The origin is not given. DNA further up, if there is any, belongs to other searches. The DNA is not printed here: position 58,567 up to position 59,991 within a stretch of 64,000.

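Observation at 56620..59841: AT-rich insertion of polyprenyl synthase plus 2-TM protein between livH and an AT-rich LivK-like lipoprotein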

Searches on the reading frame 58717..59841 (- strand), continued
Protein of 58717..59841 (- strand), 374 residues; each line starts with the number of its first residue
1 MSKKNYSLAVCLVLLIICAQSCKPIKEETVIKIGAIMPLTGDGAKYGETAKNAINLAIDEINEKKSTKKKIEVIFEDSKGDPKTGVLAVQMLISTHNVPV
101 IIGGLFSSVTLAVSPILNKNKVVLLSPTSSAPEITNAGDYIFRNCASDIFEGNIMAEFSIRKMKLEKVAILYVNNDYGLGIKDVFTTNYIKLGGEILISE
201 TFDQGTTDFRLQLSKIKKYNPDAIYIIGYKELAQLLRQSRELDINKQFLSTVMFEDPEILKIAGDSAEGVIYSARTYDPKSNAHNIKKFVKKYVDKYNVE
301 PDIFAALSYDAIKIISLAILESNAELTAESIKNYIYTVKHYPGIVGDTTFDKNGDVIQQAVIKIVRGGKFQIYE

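Call 56: search_solved_structures(query=window:58717-59841:-, max_evalue=1e-10, show_alignments=2)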
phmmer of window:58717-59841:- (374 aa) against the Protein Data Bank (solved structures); distinct sequences matched with E-value up to 1e-10: 32.
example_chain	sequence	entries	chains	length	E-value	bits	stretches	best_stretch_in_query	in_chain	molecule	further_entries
3td9_A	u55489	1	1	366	1.4e-52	182.3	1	29-370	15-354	Branched chain amino acid ABC transporter, periplasmic amino acid-binding protein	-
4gnr_A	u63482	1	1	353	1.9e-40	142.4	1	27-371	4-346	ABC transporter substrate-binding protein-branched chain amino acid transport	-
4n0q_A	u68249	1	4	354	9.7e-35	123.7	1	31-357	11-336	Leu/Ile/Val-binding protein homolog 3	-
3hut_A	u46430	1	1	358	1.3e-32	116.7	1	32-372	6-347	putative branched-chain amino acid ABC transporter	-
1z15_A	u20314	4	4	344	1.8e-29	106.3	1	31-356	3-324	Leu/Ile/Val-binding protein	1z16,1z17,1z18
2liv_A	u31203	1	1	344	6.4e-29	104.5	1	31-356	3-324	LEUCINE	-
2lbp_A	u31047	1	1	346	4.8e-28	101.6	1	31-355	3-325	LEUCINE-BINDING PROTEIN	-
1usg_A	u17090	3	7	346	6.7e-28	101.2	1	31-355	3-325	LEUCINE-SPECIFIC BINDING PROTEIN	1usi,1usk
8z0g_A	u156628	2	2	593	5e-26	95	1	42-356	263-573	Leu/Ile/Val-binding protein,Leu/Ile/Val-binding protein,mNeonGreen | NeIle,Leu/Ile/Val-binding protein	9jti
3ip5_A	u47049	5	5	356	2.9e-25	92.5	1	29-356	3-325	ABC transporter, substrate binding protein (Amino acid)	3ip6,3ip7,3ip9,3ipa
3ipc_A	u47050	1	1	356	4.2e-25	92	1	29-356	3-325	ABC transporter, substrate binding protein (Amino acid)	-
4nqr_A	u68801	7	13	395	1e-23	87.4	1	27-358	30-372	Amino acid/amide ABC transporter substrate-binding protein, HAAT family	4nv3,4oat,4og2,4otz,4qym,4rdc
4obb_A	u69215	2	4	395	1.1e-23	87.4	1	27-358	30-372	Amino acid/amide ABC transporter substrate-binding protein, HAAT family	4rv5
4ey3_A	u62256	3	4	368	2.4e-21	79.6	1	28-362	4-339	Twin-arginine translocation pathway signal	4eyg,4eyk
4mlc_A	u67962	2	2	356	2.2e-20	76.5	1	51-371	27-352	Extracellular ligand-binding receptor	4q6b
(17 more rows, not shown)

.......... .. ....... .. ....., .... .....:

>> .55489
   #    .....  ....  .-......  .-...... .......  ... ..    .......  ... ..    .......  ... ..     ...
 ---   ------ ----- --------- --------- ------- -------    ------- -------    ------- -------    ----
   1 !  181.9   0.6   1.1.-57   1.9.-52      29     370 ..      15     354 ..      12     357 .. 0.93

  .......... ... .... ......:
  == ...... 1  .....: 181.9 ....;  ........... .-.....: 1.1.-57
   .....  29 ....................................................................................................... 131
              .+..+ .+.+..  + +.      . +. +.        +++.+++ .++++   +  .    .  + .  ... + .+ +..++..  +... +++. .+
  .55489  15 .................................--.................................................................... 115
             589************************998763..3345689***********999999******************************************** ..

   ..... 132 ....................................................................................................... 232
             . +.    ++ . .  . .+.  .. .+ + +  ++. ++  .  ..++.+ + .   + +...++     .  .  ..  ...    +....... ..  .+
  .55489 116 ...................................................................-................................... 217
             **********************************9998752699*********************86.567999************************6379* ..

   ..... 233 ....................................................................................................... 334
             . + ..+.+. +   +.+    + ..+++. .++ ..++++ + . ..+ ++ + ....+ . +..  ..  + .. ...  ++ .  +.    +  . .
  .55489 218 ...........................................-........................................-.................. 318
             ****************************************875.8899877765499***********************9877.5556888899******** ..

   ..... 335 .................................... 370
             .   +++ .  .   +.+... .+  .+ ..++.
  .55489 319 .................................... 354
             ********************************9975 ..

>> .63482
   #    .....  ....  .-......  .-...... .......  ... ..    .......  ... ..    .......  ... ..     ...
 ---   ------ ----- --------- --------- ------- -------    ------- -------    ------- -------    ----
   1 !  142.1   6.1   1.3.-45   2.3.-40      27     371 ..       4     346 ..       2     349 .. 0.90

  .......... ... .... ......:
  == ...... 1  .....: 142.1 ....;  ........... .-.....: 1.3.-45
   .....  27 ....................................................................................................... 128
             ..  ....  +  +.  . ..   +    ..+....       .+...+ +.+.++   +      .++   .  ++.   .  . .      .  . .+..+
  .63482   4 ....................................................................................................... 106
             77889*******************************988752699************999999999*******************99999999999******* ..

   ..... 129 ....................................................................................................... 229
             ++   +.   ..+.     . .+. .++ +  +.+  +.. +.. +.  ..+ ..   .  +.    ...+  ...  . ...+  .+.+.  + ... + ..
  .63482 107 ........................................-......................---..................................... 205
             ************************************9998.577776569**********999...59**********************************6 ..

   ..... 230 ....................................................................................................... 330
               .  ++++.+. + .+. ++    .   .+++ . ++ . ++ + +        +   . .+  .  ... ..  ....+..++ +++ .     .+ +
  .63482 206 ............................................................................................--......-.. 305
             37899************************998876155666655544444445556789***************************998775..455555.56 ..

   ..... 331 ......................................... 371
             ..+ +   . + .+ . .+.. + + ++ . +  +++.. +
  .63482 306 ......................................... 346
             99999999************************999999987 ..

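Call 57: search_solved_structures(query=window:58717-59841:-, max_evalue=1e-28, show_alignments=5)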
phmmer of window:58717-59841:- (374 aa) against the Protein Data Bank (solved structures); distinct sequences matched with E-value up to 1e-28: 6.
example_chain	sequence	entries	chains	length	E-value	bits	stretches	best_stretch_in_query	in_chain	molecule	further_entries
3td9_A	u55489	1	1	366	1.4e-52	182.3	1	29-370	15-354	Branched chain amino acid ABC transporter, periplasmic amino acid-binding protein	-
4gnr_A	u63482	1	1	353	1.9e-40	142.4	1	27-371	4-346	ABC transporter substrate-binding protein-branched chain amino acid transport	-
4n0q_A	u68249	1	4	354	9.7e-35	123.7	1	31-357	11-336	Leu/Ile/Val-binding protein homolog 3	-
3hut_A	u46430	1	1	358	1.3e-32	116.7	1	32-372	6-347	putative branched-chain amino acid ABC transporter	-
1z15_A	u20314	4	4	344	1.8e-29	106.3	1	31-356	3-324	Leu/Ile/Val-binding protein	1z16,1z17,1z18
2liv_A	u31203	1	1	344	6.4e-29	104.5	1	31-356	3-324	LEUCINE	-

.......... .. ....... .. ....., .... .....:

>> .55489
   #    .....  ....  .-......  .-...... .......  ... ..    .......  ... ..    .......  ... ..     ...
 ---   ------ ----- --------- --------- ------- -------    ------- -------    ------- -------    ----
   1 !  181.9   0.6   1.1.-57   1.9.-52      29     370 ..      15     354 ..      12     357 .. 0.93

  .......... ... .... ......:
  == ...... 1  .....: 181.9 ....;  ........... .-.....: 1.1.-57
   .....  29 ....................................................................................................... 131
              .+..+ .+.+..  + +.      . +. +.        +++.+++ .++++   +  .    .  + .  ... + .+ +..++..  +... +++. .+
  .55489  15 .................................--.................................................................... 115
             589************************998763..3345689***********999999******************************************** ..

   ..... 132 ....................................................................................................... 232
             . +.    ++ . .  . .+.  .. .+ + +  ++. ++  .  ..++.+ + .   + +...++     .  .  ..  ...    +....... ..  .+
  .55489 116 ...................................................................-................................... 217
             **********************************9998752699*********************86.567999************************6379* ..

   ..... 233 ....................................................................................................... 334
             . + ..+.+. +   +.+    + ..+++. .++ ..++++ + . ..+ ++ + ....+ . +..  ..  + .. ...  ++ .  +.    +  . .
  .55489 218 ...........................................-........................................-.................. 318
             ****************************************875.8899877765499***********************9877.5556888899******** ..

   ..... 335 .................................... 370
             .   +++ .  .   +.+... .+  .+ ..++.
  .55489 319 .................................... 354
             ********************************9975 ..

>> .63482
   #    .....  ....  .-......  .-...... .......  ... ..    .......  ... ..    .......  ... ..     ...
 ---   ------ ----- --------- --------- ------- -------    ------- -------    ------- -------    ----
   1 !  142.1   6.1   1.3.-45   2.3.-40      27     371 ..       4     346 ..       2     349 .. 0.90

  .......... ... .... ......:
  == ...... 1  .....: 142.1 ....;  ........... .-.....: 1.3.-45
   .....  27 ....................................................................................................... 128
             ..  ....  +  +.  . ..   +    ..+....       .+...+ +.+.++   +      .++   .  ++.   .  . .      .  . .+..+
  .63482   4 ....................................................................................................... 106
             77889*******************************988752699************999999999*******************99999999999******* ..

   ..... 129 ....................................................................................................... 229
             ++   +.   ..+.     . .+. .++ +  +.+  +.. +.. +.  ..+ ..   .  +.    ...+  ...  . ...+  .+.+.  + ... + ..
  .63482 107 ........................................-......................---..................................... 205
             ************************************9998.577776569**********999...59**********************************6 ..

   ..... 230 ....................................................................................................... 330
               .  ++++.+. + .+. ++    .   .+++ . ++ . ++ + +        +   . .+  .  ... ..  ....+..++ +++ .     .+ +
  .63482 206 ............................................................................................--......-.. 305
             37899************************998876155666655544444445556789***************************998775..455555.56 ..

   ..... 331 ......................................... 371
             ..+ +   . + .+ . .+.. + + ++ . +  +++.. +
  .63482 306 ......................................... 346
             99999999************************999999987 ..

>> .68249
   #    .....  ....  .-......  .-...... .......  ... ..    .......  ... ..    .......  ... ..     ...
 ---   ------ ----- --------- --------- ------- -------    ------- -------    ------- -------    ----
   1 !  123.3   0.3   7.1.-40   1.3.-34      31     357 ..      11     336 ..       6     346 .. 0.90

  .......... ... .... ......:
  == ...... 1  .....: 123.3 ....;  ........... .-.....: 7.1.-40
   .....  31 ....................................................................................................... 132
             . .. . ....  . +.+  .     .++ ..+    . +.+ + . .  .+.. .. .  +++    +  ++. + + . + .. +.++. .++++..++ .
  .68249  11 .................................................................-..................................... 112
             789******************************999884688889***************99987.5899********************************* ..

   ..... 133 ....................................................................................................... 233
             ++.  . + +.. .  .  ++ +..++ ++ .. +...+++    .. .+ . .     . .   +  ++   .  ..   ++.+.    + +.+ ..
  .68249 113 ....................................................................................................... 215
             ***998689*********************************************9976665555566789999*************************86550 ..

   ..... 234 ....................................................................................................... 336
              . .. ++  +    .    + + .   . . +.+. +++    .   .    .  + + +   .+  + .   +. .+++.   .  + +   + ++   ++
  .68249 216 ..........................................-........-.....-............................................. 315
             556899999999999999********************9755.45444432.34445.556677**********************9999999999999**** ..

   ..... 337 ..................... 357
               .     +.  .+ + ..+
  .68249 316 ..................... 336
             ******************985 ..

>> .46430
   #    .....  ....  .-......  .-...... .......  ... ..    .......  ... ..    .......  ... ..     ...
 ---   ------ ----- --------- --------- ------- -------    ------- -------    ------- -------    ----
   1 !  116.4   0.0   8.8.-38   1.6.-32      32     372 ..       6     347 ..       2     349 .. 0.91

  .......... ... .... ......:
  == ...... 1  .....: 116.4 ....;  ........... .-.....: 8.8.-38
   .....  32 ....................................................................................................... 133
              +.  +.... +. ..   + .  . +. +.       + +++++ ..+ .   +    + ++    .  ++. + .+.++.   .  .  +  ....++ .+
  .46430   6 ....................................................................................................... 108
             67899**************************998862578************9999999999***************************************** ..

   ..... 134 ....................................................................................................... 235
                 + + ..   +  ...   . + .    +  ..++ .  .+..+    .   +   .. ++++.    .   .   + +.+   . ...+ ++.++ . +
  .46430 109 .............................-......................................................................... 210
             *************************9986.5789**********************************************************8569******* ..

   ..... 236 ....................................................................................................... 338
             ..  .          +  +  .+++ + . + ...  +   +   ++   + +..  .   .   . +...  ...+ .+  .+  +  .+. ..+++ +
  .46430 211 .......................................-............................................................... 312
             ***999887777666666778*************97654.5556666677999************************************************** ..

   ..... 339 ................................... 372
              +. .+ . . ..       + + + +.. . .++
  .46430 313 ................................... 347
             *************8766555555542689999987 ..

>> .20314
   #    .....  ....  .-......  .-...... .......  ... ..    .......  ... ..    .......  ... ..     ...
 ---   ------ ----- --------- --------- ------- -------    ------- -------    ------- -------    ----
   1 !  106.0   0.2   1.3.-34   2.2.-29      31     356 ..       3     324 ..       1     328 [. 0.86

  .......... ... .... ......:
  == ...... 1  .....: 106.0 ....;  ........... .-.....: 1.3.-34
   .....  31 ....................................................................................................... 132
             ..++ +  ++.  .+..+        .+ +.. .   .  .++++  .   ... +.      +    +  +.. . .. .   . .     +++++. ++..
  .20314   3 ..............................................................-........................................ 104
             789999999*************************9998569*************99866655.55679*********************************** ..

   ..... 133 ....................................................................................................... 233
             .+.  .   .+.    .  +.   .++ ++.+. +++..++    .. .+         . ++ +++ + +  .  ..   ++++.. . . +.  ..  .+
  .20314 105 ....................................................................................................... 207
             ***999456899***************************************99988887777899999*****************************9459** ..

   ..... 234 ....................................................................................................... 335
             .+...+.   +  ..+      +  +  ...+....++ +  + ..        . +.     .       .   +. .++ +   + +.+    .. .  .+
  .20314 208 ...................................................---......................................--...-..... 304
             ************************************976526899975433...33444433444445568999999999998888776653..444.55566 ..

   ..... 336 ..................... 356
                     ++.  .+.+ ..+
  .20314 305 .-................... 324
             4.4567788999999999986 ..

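Call 69: find_related_loci(query=window:58717-59841:-, collection=viral_contigs, flank=8000)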
Query window:58717-59841:- (374 aa) in viral_contigs; peptide patterns used: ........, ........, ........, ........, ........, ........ (x = any residue, [..] = any of these).
26 stretches matched a pattern, but none encodes a relative of the query by tblastn (E <= 1e-3).
